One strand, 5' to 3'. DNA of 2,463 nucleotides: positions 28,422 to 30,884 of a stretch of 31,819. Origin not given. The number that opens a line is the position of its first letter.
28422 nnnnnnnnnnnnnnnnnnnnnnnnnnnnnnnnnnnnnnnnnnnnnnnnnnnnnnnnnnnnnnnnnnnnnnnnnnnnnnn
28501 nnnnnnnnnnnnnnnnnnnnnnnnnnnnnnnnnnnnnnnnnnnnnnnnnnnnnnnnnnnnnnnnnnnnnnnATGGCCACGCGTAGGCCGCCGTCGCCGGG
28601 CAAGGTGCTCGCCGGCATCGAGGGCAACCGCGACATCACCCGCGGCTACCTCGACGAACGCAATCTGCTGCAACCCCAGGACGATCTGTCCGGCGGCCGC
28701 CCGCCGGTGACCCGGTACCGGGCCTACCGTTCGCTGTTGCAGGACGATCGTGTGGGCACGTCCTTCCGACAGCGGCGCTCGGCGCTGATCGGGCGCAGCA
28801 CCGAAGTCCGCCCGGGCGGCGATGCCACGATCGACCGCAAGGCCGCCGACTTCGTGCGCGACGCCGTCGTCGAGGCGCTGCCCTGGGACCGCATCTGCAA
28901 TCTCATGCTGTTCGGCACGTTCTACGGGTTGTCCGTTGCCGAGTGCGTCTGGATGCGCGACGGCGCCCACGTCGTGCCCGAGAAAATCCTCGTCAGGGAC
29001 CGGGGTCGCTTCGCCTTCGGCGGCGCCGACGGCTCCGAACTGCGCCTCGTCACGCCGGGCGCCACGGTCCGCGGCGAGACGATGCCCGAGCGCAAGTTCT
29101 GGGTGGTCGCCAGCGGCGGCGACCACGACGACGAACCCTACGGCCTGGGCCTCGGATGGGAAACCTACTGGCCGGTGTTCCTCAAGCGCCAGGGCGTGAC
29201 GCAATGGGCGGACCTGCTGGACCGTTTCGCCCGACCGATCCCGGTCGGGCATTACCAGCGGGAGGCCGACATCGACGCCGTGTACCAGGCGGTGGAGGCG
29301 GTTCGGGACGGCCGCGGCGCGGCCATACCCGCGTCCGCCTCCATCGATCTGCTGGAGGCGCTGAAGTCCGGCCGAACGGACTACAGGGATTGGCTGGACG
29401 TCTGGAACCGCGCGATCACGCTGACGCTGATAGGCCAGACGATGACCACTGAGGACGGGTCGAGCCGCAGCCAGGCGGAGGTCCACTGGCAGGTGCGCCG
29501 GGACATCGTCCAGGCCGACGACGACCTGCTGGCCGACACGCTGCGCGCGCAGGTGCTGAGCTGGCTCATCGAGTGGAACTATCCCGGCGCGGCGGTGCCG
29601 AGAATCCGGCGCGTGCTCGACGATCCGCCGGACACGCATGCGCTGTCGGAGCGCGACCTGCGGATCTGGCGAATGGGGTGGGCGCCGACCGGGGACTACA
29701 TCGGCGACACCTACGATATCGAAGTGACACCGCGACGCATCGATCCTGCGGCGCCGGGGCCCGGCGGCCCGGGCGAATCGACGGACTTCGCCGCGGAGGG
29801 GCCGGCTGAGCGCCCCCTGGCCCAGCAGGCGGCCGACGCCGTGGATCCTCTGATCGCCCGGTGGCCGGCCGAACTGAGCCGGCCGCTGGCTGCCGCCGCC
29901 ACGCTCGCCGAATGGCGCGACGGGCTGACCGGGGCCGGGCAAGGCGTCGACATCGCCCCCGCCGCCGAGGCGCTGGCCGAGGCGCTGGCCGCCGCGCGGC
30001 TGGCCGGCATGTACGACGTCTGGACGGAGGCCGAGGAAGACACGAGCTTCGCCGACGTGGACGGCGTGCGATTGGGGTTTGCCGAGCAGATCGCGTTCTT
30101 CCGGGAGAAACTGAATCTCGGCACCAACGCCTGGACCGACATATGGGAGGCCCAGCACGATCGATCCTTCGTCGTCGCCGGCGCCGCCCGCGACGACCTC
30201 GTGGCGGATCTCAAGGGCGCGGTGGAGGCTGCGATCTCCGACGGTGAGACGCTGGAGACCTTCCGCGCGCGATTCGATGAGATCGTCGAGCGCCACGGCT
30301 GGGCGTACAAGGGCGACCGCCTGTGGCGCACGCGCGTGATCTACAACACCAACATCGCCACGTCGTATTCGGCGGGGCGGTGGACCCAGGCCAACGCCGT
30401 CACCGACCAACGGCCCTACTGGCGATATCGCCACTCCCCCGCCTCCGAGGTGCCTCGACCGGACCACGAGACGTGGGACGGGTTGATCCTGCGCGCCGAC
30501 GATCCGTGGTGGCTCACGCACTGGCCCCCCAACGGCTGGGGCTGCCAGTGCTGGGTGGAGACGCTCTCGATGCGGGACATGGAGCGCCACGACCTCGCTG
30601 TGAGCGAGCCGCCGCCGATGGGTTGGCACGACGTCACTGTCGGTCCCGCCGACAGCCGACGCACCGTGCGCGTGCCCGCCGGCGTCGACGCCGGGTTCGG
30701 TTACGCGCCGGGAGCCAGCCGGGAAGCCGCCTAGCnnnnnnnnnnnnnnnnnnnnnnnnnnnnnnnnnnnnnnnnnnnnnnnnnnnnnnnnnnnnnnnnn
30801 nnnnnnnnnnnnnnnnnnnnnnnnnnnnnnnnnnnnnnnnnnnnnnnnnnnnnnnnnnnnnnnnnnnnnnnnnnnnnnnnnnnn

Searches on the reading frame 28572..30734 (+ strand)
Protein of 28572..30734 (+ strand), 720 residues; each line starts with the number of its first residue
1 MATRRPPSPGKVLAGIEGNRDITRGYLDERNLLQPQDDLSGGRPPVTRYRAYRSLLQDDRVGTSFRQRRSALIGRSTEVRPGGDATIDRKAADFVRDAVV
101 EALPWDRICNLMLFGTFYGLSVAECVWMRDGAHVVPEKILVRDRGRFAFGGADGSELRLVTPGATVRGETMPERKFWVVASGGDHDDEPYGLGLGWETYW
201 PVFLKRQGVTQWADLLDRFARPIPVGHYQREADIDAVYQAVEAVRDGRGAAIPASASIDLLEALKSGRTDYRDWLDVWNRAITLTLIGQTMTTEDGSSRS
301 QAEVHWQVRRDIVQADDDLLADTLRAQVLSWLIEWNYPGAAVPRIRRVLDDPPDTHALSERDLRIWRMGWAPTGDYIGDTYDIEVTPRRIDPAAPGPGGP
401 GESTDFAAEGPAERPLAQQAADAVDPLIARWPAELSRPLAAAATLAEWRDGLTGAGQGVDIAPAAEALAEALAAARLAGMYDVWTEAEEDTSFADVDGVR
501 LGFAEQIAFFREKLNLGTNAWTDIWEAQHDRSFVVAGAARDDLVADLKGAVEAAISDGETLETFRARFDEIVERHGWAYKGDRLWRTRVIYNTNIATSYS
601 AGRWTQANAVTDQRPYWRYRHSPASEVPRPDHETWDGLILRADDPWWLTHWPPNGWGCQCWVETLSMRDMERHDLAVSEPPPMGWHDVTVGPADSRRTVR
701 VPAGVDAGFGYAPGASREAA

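Call 13: search_protein_families(library=phrogs, proteins=[window:28572-30734:+], max_evalue=0.001)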
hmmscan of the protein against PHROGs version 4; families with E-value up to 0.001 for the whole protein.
window:28572-30734:+ (720 aa): 7 families
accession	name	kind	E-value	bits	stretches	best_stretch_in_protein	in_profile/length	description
phrog_113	-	head and packaging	6.2e-90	303.9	1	26-516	52-551/1272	portal protein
phrog_220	-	head and packaging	4.5e-85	287.7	1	467-718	864-1115/1338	minor head protein and DNA pilot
phrog_28631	-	unknown function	6.2e-27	95.4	1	524-715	54-242/550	-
phrog_35074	-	unknown function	3.1e-21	76.1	2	203-364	179-340/890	-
phrog_10231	-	unknown function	1e-18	68.7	1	252-377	2-127/256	-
phrog_19194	-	unknown function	2.7e-11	43.9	1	589-673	125-208/438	-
phrog_23416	-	unknown function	8.2e-09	35.8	1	588-664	101-176/459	-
